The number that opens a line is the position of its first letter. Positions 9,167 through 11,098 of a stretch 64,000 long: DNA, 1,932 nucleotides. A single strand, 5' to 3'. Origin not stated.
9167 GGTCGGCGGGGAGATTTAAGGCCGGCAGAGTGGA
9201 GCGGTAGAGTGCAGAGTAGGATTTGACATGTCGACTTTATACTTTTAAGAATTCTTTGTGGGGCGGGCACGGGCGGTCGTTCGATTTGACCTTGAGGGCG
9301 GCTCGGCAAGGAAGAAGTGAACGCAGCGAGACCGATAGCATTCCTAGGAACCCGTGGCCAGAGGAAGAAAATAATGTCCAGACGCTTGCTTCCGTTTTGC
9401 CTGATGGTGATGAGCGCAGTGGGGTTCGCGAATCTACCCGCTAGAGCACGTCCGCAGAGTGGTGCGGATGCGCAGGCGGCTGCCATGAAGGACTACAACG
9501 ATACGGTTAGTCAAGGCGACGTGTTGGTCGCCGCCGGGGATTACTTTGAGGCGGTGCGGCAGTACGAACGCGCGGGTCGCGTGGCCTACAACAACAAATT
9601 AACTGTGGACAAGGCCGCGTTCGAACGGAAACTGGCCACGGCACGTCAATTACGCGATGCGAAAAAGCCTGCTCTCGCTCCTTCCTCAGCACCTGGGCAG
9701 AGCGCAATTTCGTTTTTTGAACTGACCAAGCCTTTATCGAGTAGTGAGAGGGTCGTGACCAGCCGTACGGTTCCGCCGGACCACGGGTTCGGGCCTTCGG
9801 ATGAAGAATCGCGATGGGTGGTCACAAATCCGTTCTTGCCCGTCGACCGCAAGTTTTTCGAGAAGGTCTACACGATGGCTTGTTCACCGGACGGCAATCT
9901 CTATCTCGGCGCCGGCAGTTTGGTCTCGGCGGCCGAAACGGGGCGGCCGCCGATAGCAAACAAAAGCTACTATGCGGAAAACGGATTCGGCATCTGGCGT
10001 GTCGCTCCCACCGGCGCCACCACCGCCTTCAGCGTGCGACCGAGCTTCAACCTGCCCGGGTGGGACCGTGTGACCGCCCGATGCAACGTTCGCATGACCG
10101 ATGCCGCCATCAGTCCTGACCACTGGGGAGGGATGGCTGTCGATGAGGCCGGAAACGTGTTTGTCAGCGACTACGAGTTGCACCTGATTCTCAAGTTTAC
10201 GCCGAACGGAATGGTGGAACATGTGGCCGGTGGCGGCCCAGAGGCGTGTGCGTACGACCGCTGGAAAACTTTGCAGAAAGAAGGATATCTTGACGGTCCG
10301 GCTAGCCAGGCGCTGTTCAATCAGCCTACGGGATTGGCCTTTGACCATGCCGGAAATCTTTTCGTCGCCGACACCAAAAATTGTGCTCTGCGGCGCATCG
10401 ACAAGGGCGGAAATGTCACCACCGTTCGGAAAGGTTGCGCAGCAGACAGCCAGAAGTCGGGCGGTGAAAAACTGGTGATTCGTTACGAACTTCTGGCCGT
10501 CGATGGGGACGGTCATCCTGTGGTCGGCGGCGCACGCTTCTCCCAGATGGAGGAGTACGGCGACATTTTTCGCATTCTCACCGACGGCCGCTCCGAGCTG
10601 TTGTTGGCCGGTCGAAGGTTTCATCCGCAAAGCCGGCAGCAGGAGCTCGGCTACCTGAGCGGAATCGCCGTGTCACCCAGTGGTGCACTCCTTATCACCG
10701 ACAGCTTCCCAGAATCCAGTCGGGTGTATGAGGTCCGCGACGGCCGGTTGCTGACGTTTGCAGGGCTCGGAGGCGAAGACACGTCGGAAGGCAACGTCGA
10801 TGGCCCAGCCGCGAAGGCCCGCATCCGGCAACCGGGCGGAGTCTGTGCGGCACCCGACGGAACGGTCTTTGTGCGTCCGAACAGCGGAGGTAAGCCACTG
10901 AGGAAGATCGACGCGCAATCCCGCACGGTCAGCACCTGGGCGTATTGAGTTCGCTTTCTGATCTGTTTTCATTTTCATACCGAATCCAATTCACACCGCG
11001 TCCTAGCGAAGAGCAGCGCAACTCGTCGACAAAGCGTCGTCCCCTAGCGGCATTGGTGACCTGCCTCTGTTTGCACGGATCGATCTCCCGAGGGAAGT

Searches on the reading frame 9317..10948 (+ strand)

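Call 31: search_protein_families(library=pfam, proteins=[window:9317-10948:+], max_evalue=0.00001)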
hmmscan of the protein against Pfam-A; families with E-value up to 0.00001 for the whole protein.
window:9317-10948:+ (543 aa): 3 families
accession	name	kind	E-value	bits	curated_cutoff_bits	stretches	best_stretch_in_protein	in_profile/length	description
PF01436.27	NHL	-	7.1e-14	51.5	20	0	334-359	1-26/28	NHL repeat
PF25021.1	TEN_NHL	-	5.1e-07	29.4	27.1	0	327-371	134-176/357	Teneurin NHL domain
PF08450.18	SGL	-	1.9e-06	28.1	26.3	0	330-535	35-224/246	SMP-30/Gluconolactonase/LRE-like region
